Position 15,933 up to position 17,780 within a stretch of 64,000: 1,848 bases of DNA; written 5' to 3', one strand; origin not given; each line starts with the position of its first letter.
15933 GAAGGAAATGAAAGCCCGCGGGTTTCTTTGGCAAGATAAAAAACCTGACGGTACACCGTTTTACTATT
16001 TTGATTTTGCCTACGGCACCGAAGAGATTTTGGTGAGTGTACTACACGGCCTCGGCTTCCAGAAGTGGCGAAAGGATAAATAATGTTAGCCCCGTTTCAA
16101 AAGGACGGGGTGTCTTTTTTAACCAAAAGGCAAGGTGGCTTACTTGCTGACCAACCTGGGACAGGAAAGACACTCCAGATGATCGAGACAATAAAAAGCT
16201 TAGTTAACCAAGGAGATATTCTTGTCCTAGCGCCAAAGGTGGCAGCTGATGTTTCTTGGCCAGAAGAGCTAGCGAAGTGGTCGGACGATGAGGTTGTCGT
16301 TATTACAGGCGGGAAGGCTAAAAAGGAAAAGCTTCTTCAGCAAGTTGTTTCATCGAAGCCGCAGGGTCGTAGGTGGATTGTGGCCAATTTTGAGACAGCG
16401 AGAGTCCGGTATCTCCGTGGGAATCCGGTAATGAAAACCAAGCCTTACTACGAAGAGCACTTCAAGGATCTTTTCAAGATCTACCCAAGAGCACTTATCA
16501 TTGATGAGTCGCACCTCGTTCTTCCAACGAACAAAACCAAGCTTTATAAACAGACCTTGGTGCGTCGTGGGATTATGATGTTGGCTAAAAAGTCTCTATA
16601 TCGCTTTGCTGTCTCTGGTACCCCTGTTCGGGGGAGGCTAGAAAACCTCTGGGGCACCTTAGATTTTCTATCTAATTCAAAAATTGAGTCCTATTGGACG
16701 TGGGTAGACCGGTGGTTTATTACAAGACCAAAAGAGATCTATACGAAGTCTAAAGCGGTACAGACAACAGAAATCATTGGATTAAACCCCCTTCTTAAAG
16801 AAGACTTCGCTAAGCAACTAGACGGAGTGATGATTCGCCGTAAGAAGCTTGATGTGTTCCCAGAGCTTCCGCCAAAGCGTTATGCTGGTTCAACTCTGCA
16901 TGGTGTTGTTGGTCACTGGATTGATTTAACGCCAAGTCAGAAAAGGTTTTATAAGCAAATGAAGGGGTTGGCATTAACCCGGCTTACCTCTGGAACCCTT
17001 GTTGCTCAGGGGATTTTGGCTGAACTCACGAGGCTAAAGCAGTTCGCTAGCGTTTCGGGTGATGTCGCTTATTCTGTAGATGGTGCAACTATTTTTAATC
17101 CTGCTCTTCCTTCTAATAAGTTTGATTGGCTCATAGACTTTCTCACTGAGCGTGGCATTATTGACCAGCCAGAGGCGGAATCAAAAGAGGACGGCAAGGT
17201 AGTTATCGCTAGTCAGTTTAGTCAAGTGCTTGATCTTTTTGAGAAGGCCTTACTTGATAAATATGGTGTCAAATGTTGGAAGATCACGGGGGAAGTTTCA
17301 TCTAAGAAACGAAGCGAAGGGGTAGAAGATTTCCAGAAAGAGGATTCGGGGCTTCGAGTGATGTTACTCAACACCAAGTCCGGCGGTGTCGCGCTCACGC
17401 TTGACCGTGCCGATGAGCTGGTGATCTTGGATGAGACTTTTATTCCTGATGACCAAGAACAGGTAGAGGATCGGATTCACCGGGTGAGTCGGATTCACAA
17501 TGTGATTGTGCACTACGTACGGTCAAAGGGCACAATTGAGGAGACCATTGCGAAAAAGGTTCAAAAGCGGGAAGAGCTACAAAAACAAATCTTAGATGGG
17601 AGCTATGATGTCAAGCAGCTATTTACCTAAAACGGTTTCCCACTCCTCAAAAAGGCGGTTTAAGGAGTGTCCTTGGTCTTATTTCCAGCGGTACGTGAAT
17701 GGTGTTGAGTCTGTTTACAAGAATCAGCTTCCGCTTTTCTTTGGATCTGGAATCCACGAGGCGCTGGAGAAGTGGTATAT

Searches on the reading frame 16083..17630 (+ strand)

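Call 7: search_protein_families(library=pfam, proteins=[window:16083-17630:+], max_evalue=0.001)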
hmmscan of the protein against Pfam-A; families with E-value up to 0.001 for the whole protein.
window:16083-17630:+ (515 aa): 3 families
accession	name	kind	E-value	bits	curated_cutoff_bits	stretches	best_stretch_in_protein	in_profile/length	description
PF00176.29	SNF2-rel_dom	-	1.2e-23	84.1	24.9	1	6-320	2-283/290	SNF2-related domain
PF00271.37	Helicase_C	-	1e-12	48.7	23.5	1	348-468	4-109/110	Helicase conserved C-terminal domain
PF04851.21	ResIII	-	6.3e-08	33.1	22.5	1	14-181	21-162/164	Type III restriction enzyme, res subunit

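Call 8: search_protein_families(library=phrogs, proteins=[window:16083-17630:+], max_evalue=0.001)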
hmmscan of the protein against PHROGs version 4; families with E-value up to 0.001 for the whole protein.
window:16083-17630:+ (515 aa): 6 families
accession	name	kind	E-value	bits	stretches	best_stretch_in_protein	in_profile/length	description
phrog_62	-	DNA, RNA and nucleotide metabolism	2.8e-100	337.7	1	3-506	698-1135/1881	DNA helicase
phrog_29996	-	unknown function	6.8e-18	65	1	129-501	832-1161/1189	-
phrog_16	-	DNA, RNA and nucleotide metabolism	6.1e-12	45.6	1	2-188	273-423/986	DNA helicase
phrog_23807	-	unknown function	3.5e-06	26.1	0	20-262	150-354/1053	-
phrog_11354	-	unknown function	8.5e-05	23.2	1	418-505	17-106/116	-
phrog_24008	-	DNA, RNA and nucleotide metabolism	0.00098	18.1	0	398-500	858-958/1006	helicase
